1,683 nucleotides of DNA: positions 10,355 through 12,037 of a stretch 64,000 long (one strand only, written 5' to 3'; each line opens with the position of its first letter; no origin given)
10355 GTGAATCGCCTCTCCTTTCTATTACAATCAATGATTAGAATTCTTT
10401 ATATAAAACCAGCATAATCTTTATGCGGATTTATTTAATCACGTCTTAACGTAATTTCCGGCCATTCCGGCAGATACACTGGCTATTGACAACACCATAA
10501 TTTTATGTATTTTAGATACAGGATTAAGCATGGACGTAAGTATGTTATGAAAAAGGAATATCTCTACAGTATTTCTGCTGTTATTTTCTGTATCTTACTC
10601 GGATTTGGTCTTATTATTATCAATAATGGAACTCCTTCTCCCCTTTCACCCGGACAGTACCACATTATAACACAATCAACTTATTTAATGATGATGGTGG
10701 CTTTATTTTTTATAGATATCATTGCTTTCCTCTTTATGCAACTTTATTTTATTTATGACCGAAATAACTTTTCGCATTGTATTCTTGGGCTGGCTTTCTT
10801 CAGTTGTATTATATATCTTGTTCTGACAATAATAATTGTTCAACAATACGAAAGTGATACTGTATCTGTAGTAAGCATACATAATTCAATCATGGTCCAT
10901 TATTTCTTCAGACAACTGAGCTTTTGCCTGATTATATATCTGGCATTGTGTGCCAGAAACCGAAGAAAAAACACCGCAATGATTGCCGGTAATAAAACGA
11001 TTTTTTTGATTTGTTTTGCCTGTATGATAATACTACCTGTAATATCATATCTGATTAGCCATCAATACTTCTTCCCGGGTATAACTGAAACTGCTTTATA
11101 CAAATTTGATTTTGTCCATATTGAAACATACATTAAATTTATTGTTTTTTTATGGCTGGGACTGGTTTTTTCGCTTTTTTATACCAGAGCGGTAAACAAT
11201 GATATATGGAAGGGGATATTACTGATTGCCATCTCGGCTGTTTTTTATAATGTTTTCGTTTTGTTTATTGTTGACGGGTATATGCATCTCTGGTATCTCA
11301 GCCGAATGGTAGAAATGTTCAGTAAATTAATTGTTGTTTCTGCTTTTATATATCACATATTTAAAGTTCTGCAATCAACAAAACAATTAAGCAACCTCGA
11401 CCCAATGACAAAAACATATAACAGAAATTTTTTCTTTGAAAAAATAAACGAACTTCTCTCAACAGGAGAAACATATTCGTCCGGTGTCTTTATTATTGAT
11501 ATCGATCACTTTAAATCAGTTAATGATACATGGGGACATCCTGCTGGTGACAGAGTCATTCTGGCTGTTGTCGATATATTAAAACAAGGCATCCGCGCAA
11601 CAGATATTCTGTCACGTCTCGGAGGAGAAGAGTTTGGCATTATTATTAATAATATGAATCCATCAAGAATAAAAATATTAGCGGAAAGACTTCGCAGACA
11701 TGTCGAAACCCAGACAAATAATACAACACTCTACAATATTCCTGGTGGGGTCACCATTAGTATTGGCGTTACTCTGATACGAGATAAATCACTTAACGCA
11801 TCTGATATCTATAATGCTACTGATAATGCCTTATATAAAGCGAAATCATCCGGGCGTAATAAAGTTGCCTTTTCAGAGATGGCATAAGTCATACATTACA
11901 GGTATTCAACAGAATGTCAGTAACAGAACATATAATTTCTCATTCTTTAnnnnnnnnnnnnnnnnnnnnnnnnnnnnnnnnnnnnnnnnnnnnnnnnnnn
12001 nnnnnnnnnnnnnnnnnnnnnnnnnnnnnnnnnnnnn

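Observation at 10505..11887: Plasmid-borne membrane-sensor diguanylate cyclase in an AT-rich island beside a secreted protease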

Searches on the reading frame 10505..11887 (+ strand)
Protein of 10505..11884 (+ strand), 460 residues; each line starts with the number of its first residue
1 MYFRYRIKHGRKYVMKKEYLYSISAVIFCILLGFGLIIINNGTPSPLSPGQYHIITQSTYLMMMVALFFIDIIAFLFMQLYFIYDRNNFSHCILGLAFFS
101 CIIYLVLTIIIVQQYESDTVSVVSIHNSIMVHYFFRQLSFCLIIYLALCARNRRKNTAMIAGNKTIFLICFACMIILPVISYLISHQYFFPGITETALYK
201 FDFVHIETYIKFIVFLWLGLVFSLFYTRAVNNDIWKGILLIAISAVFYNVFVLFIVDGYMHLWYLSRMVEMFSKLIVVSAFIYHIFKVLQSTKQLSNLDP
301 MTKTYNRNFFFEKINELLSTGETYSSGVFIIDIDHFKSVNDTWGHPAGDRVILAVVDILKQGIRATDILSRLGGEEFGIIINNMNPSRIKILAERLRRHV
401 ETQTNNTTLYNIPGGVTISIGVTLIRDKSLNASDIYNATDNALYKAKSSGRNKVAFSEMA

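Call 3: search_protein_families(library=pfam, proteins=[window:10505-11884:+], max_evalue=0.01)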
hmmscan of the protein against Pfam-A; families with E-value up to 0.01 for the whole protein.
window:10505-11884:+ (460 aa): 2 families
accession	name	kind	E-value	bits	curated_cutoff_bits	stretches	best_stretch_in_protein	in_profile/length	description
PF00990.26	GGDEF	-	1.5e-43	148.8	23.8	1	297-453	2-161/161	Diguanylate cyclase, GGDEF domain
PF17158.10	MASE4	-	5.3e-34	118.1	28.4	1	56-288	3-238/239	Membrane-associated sensor, integral membrane domain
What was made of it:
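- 10670..11368 (+): MASE4 integral-membrane sensor domain (TM2-TM8 region; eight TM helices in all from residue 2 to 282). Pfam PF17158 at 5.3e-34 (call 3).
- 11393..11863 (+): GGDEF catalytic domain. Pfam PF00990 at 1.5e-43 (call 3).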

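Call 6: search_protein_families(library=ncbifam, proteins=[window:10505-11884:+], max_evalue=0.001)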
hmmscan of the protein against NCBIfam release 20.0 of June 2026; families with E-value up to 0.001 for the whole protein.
window:10505-11884:+ (460 aa): 22 families
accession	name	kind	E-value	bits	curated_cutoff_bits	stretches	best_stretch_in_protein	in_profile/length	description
TIGR00254.1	GGDEF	domain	2.6e-42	144.3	37.4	1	295-456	4-166/168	diguanylate cyclase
NF007135.0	PRK09581.1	equivalog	2.4e-41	142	474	1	288-456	284-454/457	PleD family two-component system response regulator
NF007380.0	PRK09894.1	equivalog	3e-37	128.6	256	1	292-457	125-287/296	diguanylate cyclase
NF038266.1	diguan_SiaD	equivalog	3.5e-37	128.2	290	1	290-454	88-252/252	biofilm regulation diguanylate cyclase SiaD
NF041606.1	dguan_cyc_DgcA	equivalog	3.1e-33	115.1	370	1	296-458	178-340/340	diguanylate cyclase DgcA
NF007423.1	PRK09966.1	equivalog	1.7e-30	106.2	325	1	295-447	238-390/390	diguanylate cyclase DgcN/YfiN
NF011955.1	PRK15426.1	equivalog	1.8e-30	105.6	408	1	262-458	365-562/564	cellulose biosynthesis regulator diguanylate cyclase DgcQ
NF051473.1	DigCycDgcsShew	equivalog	2.9e-29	102.3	400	1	296-453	135-287/291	diguanylate cyclase DgcS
NF007298.0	PRK09776.1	equivalog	1.4e-27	96.1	1135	1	297-456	685-844/1111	diguanylate cyclase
NF007599.0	PRK10245.1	equivalog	4.9e-27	94.4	402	1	293-454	207-367/371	diguanylate cyclase AdrA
NF047654.1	DiguCycDgcRLepto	equivalog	3e-26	92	500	1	287-454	123-293/295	diguanylate cyclase DgcR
NF045675.1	PhdiestaseDibA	equivalog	3.5e-26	91.7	980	1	277-456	184-363/623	phosphodiesterase DibA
NF047872.1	GGDEF_GdpS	equivalog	5.7e-25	88.3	400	1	196-457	86-350/355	GGDEF domain-containing protein GdpS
NF040885.1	diguan_DgcJ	equivalog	4.1e-23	81.9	500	1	298-451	343-490/493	diguanylate cyclase DgcJ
NF008467.0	PRK11359.1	equivalog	5.1e-23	81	857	1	288-456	368-531/800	oxygen-sensing cyclic-di-GMP phosphodiesterase DosP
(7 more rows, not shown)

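Call 14: find_homologous_proteins(query=window:10505-11884:+, max_evalue=1e-10)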
Query window:10505-11884:+ (460 aa): 2823 proteins with E <= 1e-10 among 8000 candidates; the best 120 are listed.
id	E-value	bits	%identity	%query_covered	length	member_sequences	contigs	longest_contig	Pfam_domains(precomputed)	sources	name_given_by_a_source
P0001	9.8e-285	962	98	97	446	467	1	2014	PF17158.11,PF00990.27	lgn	-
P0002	3.7e-149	516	56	97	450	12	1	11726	PF17158.11,PF00990.27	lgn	-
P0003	2.0e-111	391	45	97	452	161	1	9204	PF17158.11,PF00990.27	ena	-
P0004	5.5e-109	383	42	97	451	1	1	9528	PF17158.11,PF00990.27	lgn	-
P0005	3.5e-108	381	42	97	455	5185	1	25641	PF17158.11,PF00990.27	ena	-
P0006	7.8e-108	379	41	97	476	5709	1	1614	PF17158.11,PF00990.27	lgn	-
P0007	1.5e-107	378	41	97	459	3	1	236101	PF17158.11,PF00990.27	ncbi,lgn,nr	ncbi:GGDEF domain-containing protein [Escherichia coli]|nr:GGDEF domain-containing protein [Escheric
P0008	3.7e-107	377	41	97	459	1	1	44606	PF17158.11,PF00990.27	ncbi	ncbi:GGDEF domain-containing protein [Escherichia coli]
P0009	1.9e-106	375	42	97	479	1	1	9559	PF17158.11,PF00990.27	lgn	-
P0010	3.1e-106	374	42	97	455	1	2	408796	PF17158.11,PF00990.27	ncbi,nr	ncbi:TPA: GGDEF domain-containing protein [Escherichia coli]|nr:GGDEF domain-containing protein [Esc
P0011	2.6e-105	371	42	97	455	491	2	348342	PF17158.11,PF00990.27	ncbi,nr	ncbi:GGDEF domain-containing protein [Escherichia coli]|nr:GGDEF domain-containing protein [Escheric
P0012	2.7e-105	371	40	97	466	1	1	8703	PF17158.11,PF00990.27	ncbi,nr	ncbi:GGDEF domain-containing protein [Escherichia coli]|nr:GGDEF domain-containing protein [Escheric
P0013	3.8e-105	371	40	97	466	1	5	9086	PF17158.11,PF00990.27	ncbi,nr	ncbi:GGDEF domain-containing protein [Escherichia coli]|nr:GGDEF domain-containing protein [Escheric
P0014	4.8e-105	370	42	97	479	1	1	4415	PF17158.11,PF00990.27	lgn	-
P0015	6.3e-105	370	42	97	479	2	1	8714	PF17158.11,PF00990.27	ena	-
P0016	7.4e-105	370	42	97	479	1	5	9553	PF17158.11,PF00990.27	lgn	-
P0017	7.9e-105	369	42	97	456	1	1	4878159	PF17158.11,PF00990.27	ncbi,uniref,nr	ncbi:GGDEF domain-containing protein [Escherichia coli]|uniref:GGDEF domain-containing protein n=4 T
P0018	1.8e-104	368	42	97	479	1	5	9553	PF17158.11,PF00990.27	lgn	-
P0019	2.1e-104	368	41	97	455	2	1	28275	PF17158.11,PF00990.27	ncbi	-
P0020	3.0e-104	368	42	97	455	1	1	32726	PF17158.11,PF00990.27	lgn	-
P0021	2.4e-103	365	41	97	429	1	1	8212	PF17158.11,PF00990.27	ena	-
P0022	3.4e-103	364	40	97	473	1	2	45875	PF17158.11,PF00990.27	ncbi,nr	ncbi:GGDEF domain-containing protein [Escherichia coli]|nr:GGDEF domain-containing protein [Escheric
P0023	8.4e-103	363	41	97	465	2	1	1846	PF17158.11,PF00990.27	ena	-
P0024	1.9e-102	362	41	97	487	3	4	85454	PF17158.11,PF00990.27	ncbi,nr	ncbi:GGDEF domain-containing protein [Salmonella enterica]|nr:GGDEF domain-containing protein [Salmo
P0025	2.4e-102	361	43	87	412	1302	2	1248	PF17158.11,PF00990.27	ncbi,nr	ncbi:TPA: GGDEF domain-containing protein, partial [Escherichia coli]|nr:GGDEF domain-containing pro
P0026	6.7e-101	357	40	97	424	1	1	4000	PF17158.11,PF00990.27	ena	-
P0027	4.2e-100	354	40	97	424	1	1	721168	PF17158.11,PF00990.27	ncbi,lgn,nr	ncbi:GGDEF domain-containing protein [Escherichia coli]|nr:GGDEF domain-containing protein [Escheric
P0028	3.4e-99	351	40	97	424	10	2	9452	PF17158.11,PF00990.27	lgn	-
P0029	1.9e-97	345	40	97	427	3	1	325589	PF17158.11,PF00990.27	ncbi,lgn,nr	ncbi:TPA: GGDEF domain-containing protein [Escherichia coli]|nr:GGDEF domain-containing protein [Esc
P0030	6.4e-97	343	40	97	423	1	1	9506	PF17158.11,PF00990.27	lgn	-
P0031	4.1e-88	314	36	97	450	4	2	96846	PF17158.11,PF00990.27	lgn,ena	-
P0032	4.4e-87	311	37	93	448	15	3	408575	PF17158.11,PF00990.27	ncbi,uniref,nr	ncbi:GGDEF domain-containing protein [Enterobacter cloacae complex sp. P40RS]|uniref:diguanylate cyc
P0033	1.1e-85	306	37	95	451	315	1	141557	PF17158.11,PF00990.27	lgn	-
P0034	4.4e-85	304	37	96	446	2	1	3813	PF17158.11,PF00990.27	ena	-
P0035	1.1e-80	290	36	93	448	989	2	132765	PF17158.11,PF00990.27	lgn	-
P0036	1.4e-78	283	39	87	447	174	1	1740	PF17158.11,PF00990.27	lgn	-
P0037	2.2e-78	282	38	51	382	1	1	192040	PF17158.11,PF00990.27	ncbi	-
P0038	7.0e-77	277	38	88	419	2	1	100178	PF17158.11,PF00990.27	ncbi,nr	ncbi:hypothetical protein CJP72_05365 [Citrobacter sp. NCU1]|nr:GGDEF domain-containing protein [Cit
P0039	8.4e-76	274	34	96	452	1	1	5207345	PF17158.11,PF00990.27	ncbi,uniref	ncbi:MASE4 domain-containing protein [Escherichia coli]|uniref:sensor domain-containing diguanylate 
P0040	2.6e-72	262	37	97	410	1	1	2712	PF17158.11,PF00990.27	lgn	-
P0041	5.1e-70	255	37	79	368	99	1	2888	PF17158.11,PF00990.27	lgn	-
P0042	1.5e-68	250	34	88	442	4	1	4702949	PF17158.11,PF00990.27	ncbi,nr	ncbi:GGDEF domain-containing protein [[Enterobacter] lignolyticus]|nr:GGDEF domain-containing protei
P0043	1.1e-64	237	33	93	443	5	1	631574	PF17158.11,PF00990.27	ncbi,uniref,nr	ncbi:sensor domain-containing diguanylate cyclase [Escherichia coli]|uniref:sensor domain-containing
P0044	3.5e-63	232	34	89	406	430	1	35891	PF17158.11,PF00990.27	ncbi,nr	ncbi:GGDEF domain-containing protein, partial [Salmonella enterica]|nr:GGDEF domain-containing prote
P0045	1.1e-62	231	34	96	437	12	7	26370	PF17158.11,PF00990.27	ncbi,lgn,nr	ncbi:GGDEF domain-containing protein [Salmonella enterica]|nr:GGDEF domain-containing protein [Salmo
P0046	3.8e-60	222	33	93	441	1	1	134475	PF17158.11,PF00990.27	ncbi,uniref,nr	ncbi:sensor domain-containing diguanylate cyclase [Escherichia coli]|uniref:sensor domain-containing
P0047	5.5e-40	156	34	38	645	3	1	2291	PF00990.27,PF17853.7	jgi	jgi:diguanylate cyclase (GGDEF)-like protein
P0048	1.8e-39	154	34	37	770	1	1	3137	PF20968.4,PF00990.27,PF17853.7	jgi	jgi:diguanylate cyclase (GGDEF)-like protein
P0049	6.6e-38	149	36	37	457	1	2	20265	PF00990.27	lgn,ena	-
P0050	8.1e-38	149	30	47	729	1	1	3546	PF00990.27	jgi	-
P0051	3.7e-36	143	31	39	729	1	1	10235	PF00990.27,PF17853.7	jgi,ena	-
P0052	2.7e-35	140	34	35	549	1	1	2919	PF00990.27,PF17853.7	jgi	-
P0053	1.5e-34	138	36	36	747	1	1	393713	PF00990.27,PF17853.7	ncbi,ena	-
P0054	2.9e-32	130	42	39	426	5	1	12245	PF13426.14,PF13188.14,PF08448.17,PF00989.32,PF00990.27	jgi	jgi:diguanylate cyclase (GGDEF)-like protein/PAS domain S-box-containing protein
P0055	2.9e-31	127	34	46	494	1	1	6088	PF22588.2,PF00990.27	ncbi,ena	-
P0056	7.0e-29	119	40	43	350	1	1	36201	PF08447.19,PF13426.14,PF00990.27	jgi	-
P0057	8.8e-29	119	41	37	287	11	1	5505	PF00990.27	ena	-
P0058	9.2e-29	119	37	38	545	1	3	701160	PF00672.31,PF02743.25,PF00990.27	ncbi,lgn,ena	-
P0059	1.1e-28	118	39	41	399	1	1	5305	PF00990.27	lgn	-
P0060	1.2e-28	118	40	38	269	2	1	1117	PF00990.27,PF00072.31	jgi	jgi:diguanylate cyclase (GGDEF)-like protein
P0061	2.2e-28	118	39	38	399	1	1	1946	PF00990.27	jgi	-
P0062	2.3e-28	117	43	38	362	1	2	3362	PF07694.18,PF00990.27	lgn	-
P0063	3.2e-28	117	38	39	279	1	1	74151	PF00990.27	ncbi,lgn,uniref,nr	ncbi:GGDEF domain-containing protein [Schinkia azotoformans]|uniref:GGDEF domain-containing protein 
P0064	3.2e-28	117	40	35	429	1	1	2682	PF08447.19,PF08448.17,PF00989.32,PF00990.27,PF00072.31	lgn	-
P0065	3.6e-28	117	33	34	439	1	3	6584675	PF00990.27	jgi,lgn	-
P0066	3.8e-28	117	40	38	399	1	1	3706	PF00990.27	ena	-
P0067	4.3e-28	117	38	41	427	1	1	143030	PF00990.27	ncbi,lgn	-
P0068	5.0e-28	116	34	42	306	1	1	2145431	PF08448.17,PF00990.27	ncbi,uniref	ncbi:diguanylate cyclase [Vibrio sp. HN007]|uniref:sensor domain-containing diguanylate cyclase n=1 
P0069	5.1e-28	116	39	38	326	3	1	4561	PF00990.27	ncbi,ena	-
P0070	5.5e-28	116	40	36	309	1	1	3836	PF00990.27,PF00072.31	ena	-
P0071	6.6e-28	116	37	41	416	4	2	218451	PF00990.27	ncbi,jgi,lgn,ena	-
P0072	8.4e-28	116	41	37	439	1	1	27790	PF00990.27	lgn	-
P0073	1.1e-27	115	43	35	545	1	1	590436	PF13689.12,PF00990.27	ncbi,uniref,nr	ncbi:YfiR/HmsC family protein [Aliikangiella coralliicola]|uniref:diguanylate cyclase n=1 Tax=Aliika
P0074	1.3e-27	115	40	37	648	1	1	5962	PF02743.25,PF22673.3,PF00990.27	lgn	-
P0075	1.4e-27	115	42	37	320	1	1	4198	PF00498.32,PF16697.11,PF24898.3,PF00990.27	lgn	-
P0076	1.9e-27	114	37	44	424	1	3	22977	PF00990.27,PF00072.31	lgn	-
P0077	2.2e-27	114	46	35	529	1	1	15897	PF13689.12,PF00990.27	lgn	-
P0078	2.5e-27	114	44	35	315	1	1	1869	PF00990.27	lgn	-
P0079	3.3e-27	114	42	35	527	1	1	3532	PF01814.29,PF00990.27,PF13675.12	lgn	-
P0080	3.6e-27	114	39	36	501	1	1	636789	PF02743.25,PF22588.2,PF00990.27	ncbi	-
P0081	3.9e-27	113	35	37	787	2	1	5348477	PF00563.26,PF00990.27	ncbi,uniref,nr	ncbi:diguanylate cyclase domain-containing protein [Massilia sp. Dwa41.01b]|uniref:bifunctional digu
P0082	3.9e-27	113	40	36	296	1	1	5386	PF00990.27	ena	-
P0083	4.0e-27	113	39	37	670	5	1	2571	PF09084.17,PF00989.32,PF00990.27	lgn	-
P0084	6.8e-27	113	39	35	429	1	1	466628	PF08447.19,PF08448.17,PF00989.32,PF00990.27,PF00072.31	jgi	-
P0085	7.6e-27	112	41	38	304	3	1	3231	PF00498.32,PF16697.11,PF00990.27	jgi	-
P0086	8.3e-27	112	40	36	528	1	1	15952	PF01814.29,PF00990.27,PF13675.12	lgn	-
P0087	8.5e-27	112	40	35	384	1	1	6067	PF22335.2,PF00990.27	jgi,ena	-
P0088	9.7e-27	112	37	37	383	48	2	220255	PF00990.27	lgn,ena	-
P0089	1.0e-26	112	38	40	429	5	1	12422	PF08447.19,PF13426.14,PF08448.17,PF00989.32,PF00990.27,PF00072.31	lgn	-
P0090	1.1e-26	112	43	34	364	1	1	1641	PF00990.27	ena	-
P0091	1.1e-26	112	37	40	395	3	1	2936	PF00990.27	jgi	jgi:diguanylate cyclase (GGDEF)-like protein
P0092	1.1e-26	112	37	36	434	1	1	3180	PF00672.31,PF00990.27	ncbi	-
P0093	1.3e-26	112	42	35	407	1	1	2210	PF00990.27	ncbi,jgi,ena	jgi:diguanylate cyclase (GGDEF)-like protein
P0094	2.0e-26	111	40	37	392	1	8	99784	PF00990.27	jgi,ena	-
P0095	2.0e-26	111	38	41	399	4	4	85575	PF00990.27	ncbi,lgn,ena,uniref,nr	ncbi:diguanylate cyclase [Acidovorax sp. Root267]|uniref:GGDEF domain-containing protein n=1 Tax=Aci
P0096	2.1e-26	111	37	36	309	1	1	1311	PF00990.27,PF00072.31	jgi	jgi:two-component system, cell cycle response regulator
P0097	2.4e-26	111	40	40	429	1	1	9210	PF08447.19,PF08448.17,PF00989.32,PF00990.27,PF00072.31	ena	-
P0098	2.5e-26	111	43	35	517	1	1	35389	PF08447.19,PF13426.14,PF08448.17,PF00989.32,PF00990.27,PF13675.12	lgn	-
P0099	2.6e-26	111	39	35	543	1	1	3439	PF13188.14,PF12860.14,PF08448.17,PF00989.32,PF00990.27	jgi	jgi:diguanylate cyclase (GGDEF)-like protein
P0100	2.6e-26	111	39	35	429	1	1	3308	PF08447.19,PF08448.17,PF00989.32,PF00990.27,PF00072.31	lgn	-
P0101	2.6e-26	111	41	36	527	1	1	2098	PF01814.29,PF00990.27,PF13675.12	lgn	-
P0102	2.7e-26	111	39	37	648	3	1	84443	PF02743.25,PF22673.3,PF00990.27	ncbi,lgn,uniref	ncbi:diguanylate cyclase [Sulfurimonas sp.]|uniref:sensor domain-containing diguanylate cyclase n=1 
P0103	2.7e-26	111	32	34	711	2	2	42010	PF00990.27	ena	-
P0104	2.9e-26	111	42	35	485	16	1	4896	PF00990.27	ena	-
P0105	3.0e-26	111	40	35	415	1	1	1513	PF00990.27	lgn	-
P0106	3.0e-26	110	37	36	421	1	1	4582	PF00512.32,PF00990.27,PF00072.31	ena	-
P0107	3.3e-26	110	31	52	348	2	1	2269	PF00990.27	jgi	jgi:diguanylate cyclase (GGDEF)-like protein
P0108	3.3e-26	110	37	41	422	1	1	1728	PF00990.27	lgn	-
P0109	3.6e-26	110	31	52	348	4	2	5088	PF00990.27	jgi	jgi:diguanylate cyclase (GGDEF)-like protein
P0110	3.7e-26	110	37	41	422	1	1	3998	PF00990.27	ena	-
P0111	4.3e-26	110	37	41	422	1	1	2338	PF00990.27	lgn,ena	-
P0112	4.4e-26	110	37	41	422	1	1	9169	PF00990.27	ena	-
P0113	4.6e-26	110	42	36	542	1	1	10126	PF17155.12,PF02743.25,PF22673.3,PF00990.27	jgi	-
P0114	4.7e-26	110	37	41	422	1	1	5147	PF00990.27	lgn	-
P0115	5.2e-26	110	37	41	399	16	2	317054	PF00990.27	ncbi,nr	ncbi:MAG: diguanylate cyclase [Acidovorax sp. SCN 65-108]|nr:MAG: diguanylate cyclase [Acidovorax sp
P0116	5.3e-26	110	37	41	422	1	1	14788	PF00990.27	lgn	-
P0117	5.4e-26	110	37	41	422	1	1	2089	PF00990.27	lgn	-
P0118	5.6e-26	110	36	45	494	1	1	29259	PF02743.25,PF00990.27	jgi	-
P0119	5.6e-26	110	37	41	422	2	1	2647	PF00990.27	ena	-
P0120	5.9e-26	110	37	41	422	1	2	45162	PF00990.27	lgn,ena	-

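Call 65: find_encoding_contigs(protein=P0043, flank=5000, max_places=2)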
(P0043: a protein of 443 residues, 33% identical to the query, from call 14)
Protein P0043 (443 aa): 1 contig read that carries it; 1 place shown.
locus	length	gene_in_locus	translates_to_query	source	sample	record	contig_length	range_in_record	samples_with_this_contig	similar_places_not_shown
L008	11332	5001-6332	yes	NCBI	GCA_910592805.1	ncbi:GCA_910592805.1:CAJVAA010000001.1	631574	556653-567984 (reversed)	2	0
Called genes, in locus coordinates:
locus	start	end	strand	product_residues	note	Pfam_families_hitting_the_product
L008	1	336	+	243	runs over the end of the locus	PF00376:MerR, PF12728:HTH_17 (faint), PF13411:MerR_1, PF22270:MlrA_helical, PF22267:MlrA_C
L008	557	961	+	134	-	PF07166:DUF1398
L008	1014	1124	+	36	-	PF23691:YmgL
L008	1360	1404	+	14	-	-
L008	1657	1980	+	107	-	PF11183:PmrD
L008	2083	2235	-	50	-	-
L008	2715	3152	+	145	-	PF00583:Acetyltransf_1, PF13673:Acetyltransf_10, PF13508:Acetyltransf_7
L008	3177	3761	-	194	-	PF13560:HTH_31, PF01381:HTH_3, PF12844:HTH_19 (weak), PF13443:HTH_26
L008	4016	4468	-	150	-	PF13302:Acetyltransf_3, PF00583:Acetyltransf_1, PF13673:Acetyltransf_10, PF13508:Acetyltransf_7, PF08445:FR47 (weak)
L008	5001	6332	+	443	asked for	PF17158:MASE4, PF00990:GGDEF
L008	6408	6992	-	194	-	PF28596:Caudo_TAP_N, PF02413:Caudo_TAP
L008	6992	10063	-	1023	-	PF08400:phage_tail_N, PF03406:Phage_fiber_2, PF07484:Collar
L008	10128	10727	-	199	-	PF06316:Ail_Lom, PF13505:OMP_b-brl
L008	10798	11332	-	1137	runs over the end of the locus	PF24801:FNIII-A_GpJ, PF13550:Phage-tail_3, PF24421:Ig_J, PF24489:Ig_J_second, PF09327:Phage_Tail_Tip, PF12421:Ig_GpJ_C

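Call 71: find_encoding_contigs(protein=P0002, flank=8000, max_places=4)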
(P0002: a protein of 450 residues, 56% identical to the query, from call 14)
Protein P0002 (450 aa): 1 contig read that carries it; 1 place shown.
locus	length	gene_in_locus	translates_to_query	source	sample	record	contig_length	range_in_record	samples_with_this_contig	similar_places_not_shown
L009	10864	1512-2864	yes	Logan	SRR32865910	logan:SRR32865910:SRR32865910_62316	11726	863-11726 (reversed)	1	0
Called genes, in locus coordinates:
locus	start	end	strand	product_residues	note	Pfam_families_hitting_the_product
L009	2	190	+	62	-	?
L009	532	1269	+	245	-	PF12833:HTH_18, PF00165:HTH_AraC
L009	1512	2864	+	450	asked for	PF17158:MASE4, PF00990:GGDEF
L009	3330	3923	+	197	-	PF00083:Sugar_tr, PF07690:MFS_1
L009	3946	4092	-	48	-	-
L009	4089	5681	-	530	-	PF00884:Sulfatase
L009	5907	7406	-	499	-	-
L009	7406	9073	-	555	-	-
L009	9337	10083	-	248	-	PF13505:OMP_b-brl, PF01389:OmpA_membrane (weak), PF02462:Opacity (weak), PF03922:OmpW (weak)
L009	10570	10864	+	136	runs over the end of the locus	-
